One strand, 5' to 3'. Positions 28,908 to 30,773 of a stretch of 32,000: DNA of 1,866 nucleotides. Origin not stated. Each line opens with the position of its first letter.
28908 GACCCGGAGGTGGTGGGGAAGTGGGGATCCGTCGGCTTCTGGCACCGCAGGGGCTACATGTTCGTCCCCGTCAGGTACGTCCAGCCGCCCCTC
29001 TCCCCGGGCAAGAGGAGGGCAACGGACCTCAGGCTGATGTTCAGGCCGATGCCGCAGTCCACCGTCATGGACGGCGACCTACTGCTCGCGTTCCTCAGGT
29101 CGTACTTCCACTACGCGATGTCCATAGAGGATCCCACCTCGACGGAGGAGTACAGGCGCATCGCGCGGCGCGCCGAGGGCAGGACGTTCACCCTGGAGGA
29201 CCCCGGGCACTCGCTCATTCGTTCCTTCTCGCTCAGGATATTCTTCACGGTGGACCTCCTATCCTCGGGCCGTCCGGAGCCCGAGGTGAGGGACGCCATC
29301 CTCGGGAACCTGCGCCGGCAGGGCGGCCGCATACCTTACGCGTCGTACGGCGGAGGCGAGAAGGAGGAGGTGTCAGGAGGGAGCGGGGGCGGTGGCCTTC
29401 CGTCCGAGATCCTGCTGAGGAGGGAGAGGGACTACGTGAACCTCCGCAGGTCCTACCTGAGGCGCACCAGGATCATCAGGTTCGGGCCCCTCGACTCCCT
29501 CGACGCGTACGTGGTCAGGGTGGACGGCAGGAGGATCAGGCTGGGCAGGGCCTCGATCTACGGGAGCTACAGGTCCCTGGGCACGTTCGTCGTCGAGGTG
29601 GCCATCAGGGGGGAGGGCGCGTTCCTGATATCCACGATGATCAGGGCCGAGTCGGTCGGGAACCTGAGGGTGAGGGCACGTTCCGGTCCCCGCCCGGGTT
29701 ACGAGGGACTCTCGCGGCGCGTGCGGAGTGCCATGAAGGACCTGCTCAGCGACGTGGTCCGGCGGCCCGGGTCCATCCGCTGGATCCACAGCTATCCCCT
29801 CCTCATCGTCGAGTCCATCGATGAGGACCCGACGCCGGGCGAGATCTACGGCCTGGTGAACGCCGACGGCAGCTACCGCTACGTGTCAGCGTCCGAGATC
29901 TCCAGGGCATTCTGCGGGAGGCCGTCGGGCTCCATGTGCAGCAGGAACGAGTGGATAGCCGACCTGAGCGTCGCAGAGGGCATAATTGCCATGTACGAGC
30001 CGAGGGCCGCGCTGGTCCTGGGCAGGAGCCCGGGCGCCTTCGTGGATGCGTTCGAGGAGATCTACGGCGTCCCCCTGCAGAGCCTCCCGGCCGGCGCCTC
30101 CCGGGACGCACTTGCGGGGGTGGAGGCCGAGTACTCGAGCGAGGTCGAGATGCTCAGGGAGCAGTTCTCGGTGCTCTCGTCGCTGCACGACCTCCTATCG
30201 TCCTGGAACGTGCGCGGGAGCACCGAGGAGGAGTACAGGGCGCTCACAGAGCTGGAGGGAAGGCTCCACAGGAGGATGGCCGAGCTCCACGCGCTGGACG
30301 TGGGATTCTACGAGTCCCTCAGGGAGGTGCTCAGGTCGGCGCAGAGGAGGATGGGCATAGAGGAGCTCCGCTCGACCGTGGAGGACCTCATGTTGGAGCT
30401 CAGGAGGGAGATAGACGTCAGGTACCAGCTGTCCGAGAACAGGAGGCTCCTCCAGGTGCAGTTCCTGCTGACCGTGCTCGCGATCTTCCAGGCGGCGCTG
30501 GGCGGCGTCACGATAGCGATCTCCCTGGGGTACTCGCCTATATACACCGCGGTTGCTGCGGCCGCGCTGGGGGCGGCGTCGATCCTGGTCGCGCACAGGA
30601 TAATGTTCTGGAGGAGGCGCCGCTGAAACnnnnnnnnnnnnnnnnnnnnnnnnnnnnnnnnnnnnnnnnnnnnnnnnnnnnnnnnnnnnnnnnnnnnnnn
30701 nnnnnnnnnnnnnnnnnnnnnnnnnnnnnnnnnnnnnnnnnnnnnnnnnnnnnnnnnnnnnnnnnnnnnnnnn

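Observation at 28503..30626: GNAT acetyltransferase fused to a ~500-aa unassigned domain ending in a coiled-coil stalk, a two-helix membrane hairpin and a poly-Arg tail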

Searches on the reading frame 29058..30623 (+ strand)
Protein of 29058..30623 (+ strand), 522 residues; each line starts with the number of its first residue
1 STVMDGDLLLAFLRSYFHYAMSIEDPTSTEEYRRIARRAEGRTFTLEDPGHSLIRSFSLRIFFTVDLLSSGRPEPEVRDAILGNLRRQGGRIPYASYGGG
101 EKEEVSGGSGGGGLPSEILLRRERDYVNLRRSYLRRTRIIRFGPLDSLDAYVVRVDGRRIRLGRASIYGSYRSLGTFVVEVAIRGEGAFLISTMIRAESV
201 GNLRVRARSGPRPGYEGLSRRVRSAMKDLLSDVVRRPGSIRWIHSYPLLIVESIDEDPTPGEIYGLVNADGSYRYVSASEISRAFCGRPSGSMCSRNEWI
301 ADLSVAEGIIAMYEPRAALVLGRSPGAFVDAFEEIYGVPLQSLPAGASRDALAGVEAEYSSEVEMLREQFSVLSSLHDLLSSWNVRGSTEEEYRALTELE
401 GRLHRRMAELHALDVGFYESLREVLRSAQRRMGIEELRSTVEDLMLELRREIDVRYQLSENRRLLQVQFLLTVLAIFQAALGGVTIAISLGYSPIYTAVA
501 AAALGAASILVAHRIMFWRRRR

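Call 5: search_protein_families(library=ncbifam, proteins=[window:29103-30623:+], max_evalue=1)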
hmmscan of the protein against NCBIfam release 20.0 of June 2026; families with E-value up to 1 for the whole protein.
window:29103-30623:+ (507 aa): 0 families

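Call 14: search_solved_structures(query=A2, max_evalue=10, show_alignments=3)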
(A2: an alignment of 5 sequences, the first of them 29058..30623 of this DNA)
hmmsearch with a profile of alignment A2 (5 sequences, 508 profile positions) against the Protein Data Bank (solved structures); distinct sequences matched with E-value up to 10: 1.
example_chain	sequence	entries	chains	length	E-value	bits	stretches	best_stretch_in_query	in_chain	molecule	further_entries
3d6y_A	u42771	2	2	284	2.5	9.5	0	321-385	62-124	Multidrug-efflux transporter 1 regulator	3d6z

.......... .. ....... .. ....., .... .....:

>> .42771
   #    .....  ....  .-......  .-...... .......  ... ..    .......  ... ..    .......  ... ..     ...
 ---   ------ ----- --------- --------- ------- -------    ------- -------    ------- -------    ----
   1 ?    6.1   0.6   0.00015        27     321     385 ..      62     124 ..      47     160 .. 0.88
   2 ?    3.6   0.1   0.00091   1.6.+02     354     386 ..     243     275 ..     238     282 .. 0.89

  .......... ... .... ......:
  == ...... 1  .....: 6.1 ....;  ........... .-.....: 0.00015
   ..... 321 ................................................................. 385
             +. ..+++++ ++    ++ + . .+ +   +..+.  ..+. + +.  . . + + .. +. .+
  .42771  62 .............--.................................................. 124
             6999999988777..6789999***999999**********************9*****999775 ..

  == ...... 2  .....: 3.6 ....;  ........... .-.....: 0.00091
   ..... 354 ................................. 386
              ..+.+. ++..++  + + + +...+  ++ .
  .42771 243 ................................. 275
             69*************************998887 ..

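Call 24: search_protein_representatives(alignment_id=A2)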
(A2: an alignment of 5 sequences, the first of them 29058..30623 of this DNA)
Query: 5 sequences, 508 profile positions. Proteins with E-value up to 0.001 (for the whole library): 11; up to 1e-10: 10; up to 1e-30: 6. The best 11 are listed.
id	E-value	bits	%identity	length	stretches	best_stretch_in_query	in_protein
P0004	3.0e-239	811.0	-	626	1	1-506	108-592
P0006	2.2e-124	432.0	-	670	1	1-508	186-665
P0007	2.4e-63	230.6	-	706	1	4-466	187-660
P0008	4.9e-59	216.4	-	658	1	4-467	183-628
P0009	7.6e-52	192.7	-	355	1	153-501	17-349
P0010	4.9e-32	127.4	-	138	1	373-485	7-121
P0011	1.5e-29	119.2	-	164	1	290-444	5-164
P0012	1.9e-25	105.6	-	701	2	176-464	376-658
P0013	5.7e-19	84.3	-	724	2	243-464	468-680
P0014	1.8e-14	69.4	-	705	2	223-463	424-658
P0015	4.7e-06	41.7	-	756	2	230-448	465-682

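Call 25: search_protein_families(library=pfam, proteins=[P0006, P0007, P0008, P0009, P0012, P0013, P0014, P0015], max_evalue=0.01)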
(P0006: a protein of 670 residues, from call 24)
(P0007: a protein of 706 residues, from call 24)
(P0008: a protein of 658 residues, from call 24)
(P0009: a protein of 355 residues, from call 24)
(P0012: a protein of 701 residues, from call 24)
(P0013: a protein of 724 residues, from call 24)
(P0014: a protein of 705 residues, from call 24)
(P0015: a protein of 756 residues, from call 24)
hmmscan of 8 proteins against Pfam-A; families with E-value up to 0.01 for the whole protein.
P0006 (670 aa): 5 families
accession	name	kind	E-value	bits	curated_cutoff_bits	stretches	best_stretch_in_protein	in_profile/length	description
PF00583.31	Acetyltransf_1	-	3.4e-11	43.9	20.7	1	23-117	2-89/116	Acetyltransferase (GNAT) family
PF13508.13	Acetyltransf_7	-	8.1e-09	36.2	27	1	61-155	2-83/84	Acetyltransferase (GNAT) domain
PF13673.13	Acetyltransf_10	-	1.9e-06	28.3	23.6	1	38-122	6-86/128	Acetyltransferase (GNAT) domain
PF14542.12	Acetyltransf_CG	-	0.002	18.7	30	1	70-123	8-60/80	GCN5-related N-acetyl-transferase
PF08445.16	FR47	-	0.0038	17.6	22.1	0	86-121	20-55/86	FR47-like protein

P0007 (706 aa): 3 families
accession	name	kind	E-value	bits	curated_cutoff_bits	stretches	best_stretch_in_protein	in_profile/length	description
PF00583.31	Acetyltransf_1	-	8.2e-07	29.7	20.7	1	24-114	4-89/116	Acetyltransferase (GNAT) family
PF13508.13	Acetyltransf_7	-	0.00021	22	27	1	59-113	2-57/84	Acetyltransferase (GNAT) domain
PF13673.13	Acetyltransf_10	-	0.00042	20.7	23.6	0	56-117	27-84/128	Acetyltransferase (GNAT) domain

P0008 (658 aa): 2 families
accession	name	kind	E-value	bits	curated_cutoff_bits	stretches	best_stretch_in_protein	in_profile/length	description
PF00583.31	Acetyltransf_1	-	7.2e-06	26.7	20.7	1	17-115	2-92/116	Acetyltransferase (GNAT) family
PF13351.11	DUF4099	-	0.0051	17.5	22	0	245-284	12-49/82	Protein of unknown function (DUF4099)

P0009 (355 aa): 1 family
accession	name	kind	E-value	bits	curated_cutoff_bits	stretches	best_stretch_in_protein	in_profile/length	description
PF20990.2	DUF2207_C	-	0.0089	16.2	33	0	223-349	62-186/247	Predicted membrane protein (DUF2207) C-terminal domain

P0012 (701 aa): 2 families
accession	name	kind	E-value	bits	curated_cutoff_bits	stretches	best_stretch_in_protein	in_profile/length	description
PF00583.31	Acetyltransf_1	-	1.1e-05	26.1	20.7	1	14-110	2-91/116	Acetyltransferase (GNAT) family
PF13508.13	Acetyltransf_7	-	0.0059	17.4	27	0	60-145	10-83/84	Acetyltransferase (GNAT) domain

P0013 (724 aa): 4 families
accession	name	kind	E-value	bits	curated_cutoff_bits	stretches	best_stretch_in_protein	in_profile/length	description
PF00583.31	Acetyltransf_1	-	5.5e-09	36.7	20.7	1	13-108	2-91/116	Acetyltransferase (GNAT) family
PF13508.13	Acetyltransf_7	-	2.1e-06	28.5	27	1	53-108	5-58/84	Acetyltransferase (GNAT) domain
PF13673.13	Acetyltransf_10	-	0.0001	22.7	23.6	1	29-112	7-87/128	Acetyltransferase (GNAT) domain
PF13527.13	Acetyltransf_9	-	0.0019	18.7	25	1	9-108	7-104/127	Acetyltransferase (GNAT) domain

P0014 (705 aa): 2 families
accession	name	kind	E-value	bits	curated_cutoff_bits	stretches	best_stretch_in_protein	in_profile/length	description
PF00583.31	Acetyltransf_1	-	0.0013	19.4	20.7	1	15-109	3-90/116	Acetyltransferase (GNAT) family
PF13508.13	Acetyltransf_7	-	0.0097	16.7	27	0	53-147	3-83/84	Acetyltransferase (GNAT) domain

P0015 (756 aa): 2 families
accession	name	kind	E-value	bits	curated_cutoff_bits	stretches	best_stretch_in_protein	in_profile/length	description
PF00583.31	Acetyltransf_1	-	5.5e-06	27.1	20.7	1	16-108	4-89/116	Acetyltransferase (GNAT) family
PF13508.13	Acetyltransf_7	-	0.0001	23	27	1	52-119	2-62/84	Acetyltransferase (GNAT) domain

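Call 31: list_cluster_members(proteins=[P0006, P0007, P0008, P0009, P0012, P0013, P0014, P0015, P0010, P0011])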
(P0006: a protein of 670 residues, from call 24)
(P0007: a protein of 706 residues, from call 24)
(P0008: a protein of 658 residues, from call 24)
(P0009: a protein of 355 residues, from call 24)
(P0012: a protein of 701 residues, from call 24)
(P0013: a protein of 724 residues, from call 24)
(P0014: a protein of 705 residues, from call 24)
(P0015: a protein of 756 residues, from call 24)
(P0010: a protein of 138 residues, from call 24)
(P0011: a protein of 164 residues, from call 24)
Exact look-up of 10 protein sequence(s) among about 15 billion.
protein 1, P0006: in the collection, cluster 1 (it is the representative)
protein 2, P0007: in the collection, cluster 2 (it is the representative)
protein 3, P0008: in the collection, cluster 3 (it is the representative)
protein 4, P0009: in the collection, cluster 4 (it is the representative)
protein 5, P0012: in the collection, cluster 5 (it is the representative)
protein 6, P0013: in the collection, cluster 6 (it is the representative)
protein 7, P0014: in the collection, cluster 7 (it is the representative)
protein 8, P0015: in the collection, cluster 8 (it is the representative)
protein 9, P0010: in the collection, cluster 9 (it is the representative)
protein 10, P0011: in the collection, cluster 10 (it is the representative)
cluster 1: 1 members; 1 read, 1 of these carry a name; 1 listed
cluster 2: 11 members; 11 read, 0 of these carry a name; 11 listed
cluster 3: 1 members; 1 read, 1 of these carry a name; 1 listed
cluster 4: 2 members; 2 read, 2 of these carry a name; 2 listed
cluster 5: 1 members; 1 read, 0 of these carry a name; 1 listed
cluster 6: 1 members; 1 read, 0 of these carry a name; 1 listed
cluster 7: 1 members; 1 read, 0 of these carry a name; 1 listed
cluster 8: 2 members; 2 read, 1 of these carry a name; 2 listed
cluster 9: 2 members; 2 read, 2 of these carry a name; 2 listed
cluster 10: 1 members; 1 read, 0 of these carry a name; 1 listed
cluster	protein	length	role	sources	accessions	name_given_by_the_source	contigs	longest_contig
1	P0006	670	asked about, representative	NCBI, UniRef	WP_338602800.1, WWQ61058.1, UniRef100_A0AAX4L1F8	GNAT family N-acetyltransferase [Sulfolobus tengchongensis] | GNAT family N-acetyltransferase n=1 Tax=Sulfolobus tengchongensis TaxID=207809 ...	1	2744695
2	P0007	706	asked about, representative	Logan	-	-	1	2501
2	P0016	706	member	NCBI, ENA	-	-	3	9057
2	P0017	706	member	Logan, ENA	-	-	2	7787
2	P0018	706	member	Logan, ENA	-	-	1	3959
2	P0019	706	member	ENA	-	-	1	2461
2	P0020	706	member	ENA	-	-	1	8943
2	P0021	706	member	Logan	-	-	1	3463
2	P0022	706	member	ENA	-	-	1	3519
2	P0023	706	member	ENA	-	-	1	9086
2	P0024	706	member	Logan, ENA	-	-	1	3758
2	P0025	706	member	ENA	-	-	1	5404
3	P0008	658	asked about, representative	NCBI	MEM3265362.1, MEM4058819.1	MAG: hypothetical protein QXH07_05360 [Thermoplasmata archaeon]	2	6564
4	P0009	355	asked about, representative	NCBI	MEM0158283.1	MAG: hypothetical protein QW812_02080, partial [Thermoplasmataceae archaeon]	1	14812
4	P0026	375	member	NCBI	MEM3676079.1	MAG: hypothetical protein QXV22_03365, partial [Thermoplasmataceae archaeon]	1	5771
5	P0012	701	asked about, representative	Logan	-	-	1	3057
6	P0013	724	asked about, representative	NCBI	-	-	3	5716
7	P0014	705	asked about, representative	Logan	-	-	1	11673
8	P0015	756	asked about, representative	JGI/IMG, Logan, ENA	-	hypothetical protein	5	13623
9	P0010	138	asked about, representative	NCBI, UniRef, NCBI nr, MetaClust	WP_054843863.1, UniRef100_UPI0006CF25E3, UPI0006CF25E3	hypothetical protein [Vulcanisaeta souniana] | hypothetical protein n=1 Tax=Vulcanisaeta souniana TaxID=164452 RepID=UPI0006CF25E3 | status=active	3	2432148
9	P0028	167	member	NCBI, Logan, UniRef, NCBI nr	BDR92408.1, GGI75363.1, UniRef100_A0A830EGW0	hypothetical protein Vsou_15010 [Vulcanisaeta souniana JCM 11219] | Uncharacterized protein n=1 Tax=Vulcanisaeta souniana JCM 11219 TaxID=1293586 ...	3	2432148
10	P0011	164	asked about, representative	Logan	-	-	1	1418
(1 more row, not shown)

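Call 67: find_encoding_contigs(protein=P0006, flank=8000, max_places=2)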
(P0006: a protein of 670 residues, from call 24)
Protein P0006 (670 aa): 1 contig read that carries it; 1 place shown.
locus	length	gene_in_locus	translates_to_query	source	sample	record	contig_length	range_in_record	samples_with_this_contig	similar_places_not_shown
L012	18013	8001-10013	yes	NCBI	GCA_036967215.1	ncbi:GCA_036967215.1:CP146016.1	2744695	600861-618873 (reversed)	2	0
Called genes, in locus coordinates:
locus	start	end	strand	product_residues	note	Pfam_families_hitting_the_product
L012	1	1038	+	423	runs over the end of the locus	PF00324:AA_permease, PF03845:Spore_permease, PF13520:AA_permease_2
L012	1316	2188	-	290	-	PF17952:Cas6_N, PF10040:CRISPR_Cas6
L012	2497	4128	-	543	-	PF18158:AidB_N (weak), PF02770:Acyl-CoA_dh_M, PF00441:Acyl-CoA_dh_1, PF08028:Acyl-CoA_dh_2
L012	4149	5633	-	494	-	PF00501:AMP-binding, PF13193:AMP-binding_C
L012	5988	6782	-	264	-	PF06157:DUF973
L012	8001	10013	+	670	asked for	PF00583:Acetyltransf_1, PF13673:Acetyltransf_10 (weak), PF13508:Acetyltransf_7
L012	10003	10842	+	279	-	-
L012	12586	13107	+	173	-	PF12773:DZR (weak), PF13240:Zn_Ribbon_1, PF24463:DUF7577 (weak), PF06157:DUF973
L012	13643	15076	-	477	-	PF20442:BrxL_N, PF13337:BrxL_ATPase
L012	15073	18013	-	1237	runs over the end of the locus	PF02384:N6_Mtase (faint), PF07669:Eco57I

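Call 68: search_protein_families(library=padloc, proteins=[P0006, P0008, P0014, L012:10003-10839:+], max_evalue=0.1)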
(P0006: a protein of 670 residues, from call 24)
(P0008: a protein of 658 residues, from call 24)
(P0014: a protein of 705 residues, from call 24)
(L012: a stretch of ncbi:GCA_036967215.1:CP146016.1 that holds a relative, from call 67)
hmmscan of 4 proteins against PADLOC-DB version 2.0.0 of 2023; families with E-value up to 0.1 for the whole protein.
P0006 (670 aa): 1 family
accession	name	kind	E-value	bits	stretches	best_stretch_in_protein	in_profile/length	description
PDLC01174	CorA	-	0.047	10.6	0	573-665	351-441/446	CorA-like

P0008 (658 aa): 0 families

P0014 (705 aa): 1 family
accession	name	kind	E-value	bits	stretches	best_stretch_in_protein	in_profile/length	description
PDLC04593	PDC-M35A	-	0.032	12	1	34-89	144-198/216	-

L012:10003-10839:+ (279 aa): 0 families

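Call 82: search_protein_families(library=pfam, proteins=[P0009], max_evalue=1)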
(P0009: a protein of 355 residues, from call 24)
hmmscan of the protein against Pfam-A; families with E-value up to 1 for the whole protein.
P0009 (355 aa): 2 families
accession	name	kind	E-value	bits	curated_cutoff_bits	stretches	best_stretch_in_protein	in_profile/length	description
PF20990.2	DUF2207_C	-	0.0089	16.2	33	1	223-349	62-186/247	Predicted membrane protein (DUF2207) C-terminal domain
PF03961.19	FapA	-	0.022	14.8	31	1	136-232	87-184/272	Flagellar Assembly Protein A beta solenoid domain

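Call 85: find_encoding_contigs(protein=P0028, flank=5000, max_places=2)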
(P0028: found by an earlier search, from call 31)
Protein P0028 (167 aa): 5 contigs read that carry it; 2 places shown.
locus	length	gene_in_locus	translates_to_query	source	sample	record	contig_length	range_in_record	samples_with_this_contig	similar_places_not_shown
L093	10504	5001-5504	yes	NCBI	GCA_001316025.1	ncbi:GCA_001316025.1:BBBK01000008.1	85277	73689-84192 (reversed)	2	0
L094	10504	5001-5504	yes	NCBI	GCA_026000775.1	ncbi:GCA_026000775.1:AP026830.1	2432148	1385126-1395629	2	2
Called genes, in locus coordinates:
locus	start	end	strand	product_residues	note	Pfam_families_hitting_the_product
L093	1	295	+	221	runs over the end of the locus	-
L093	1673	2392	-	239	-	-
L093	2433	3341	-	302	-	PF19306:WHD_Lhr, PF08494:DEAD_assoc (weak)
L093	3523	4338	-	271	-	PF00270:DEAD, PF00271:Helicase_C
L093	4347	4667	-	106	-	PF00270:DEAD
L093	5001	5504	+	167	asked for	-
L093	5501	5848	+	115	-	-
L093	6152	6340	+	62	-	-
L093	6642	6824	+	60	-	-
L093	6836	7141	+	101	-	-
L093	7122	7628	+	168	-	-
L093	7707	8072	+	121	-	-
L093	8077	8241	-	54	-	-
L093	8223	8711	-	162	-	-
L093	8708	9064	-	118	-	-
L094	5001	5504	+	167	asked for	-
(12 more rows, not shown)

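Call 91: search_protein_families(library=pfam, proteins=[L012:10003-10839:+], max_evalue=1)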
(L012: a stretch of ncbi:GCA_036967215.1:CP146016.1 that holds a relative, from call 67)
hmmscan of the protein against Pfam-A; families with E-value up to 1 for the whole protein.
L012:10003-10839:+ (279 aa): 0 families

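Call 95: search_dna_similar(query=window:29058-30623:+, collection=plasmids, mode=protein, max_evalue=0.001, max_rows=10)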
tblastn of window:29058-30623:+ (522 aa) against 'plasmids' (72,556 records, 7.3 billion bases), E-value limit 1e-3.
No match.

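Call 96: search_dna_similar(query=window:29058-30623:+, collection=phages, mode=protein, max_evalue=0.001, max_rows=10)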
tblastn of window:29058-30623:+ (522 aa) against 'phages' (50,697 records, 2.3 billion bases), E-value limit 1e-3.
No match.

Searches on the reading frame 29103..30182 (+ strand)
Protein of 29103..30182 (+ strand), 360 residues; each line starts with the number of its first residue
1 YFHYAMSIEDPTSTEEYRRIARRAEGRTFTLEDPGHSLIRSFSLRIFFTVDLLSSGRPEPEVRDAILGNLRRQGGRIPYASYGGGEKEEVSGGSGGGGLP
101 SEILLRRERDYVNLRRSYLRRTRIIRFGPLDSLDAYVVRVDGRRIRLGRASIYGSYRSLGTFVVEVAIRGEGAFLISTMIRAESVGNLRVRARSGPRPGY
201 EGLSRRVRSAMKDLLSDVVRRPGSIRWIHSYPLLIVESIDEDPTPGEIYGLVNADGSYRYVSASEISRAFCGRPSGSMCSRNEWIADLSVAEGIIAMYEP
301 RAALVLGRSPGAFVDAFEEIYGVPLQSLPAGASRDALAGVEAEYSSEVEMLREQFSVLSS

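Call 4: search_protein_families(library=pfam, proteins=[window:29103-30182:+], max_evalue=1)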
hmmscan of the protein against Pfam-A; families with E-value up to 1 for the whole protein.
window:29103-30182:+ (360 aa): 0 families

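Call 64: search_protein_families(library=pfam, alignment_id=A6, max_evalue=10)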
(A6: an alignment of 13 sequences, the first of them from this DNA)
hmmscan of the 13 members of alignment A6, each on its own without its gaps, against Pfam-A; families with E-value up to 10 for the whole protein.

A. member 1, seq(315 aa): 0 families

B. families by the number of members that match (of 13 scanned): 3 families
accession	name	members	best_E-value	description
PF22565.1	mSLOG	1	0.036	Minimal SLOG domain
PF03780.18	Asp23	1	0.12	Asp23 family, cell envelope-related function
PF05464.17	Phi-29_GP4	1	0.2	Phi-29-like late genes activator (early protein GP4)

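Call 65: search_solved_structures(query=A6, max_evalue=10, show_alignments=2)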
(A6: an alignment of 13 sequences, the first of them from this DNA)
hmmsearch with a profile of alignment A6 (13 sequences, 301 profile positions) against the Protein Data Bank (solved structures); distinct sequences matched with E-value up to 10: 1.
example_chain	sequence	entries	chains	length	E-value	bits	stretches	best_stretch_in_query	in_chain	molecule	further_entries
6s7j_A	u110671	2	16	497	0.75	12.1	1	134-203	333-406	Uncharacterized protein | ergothionase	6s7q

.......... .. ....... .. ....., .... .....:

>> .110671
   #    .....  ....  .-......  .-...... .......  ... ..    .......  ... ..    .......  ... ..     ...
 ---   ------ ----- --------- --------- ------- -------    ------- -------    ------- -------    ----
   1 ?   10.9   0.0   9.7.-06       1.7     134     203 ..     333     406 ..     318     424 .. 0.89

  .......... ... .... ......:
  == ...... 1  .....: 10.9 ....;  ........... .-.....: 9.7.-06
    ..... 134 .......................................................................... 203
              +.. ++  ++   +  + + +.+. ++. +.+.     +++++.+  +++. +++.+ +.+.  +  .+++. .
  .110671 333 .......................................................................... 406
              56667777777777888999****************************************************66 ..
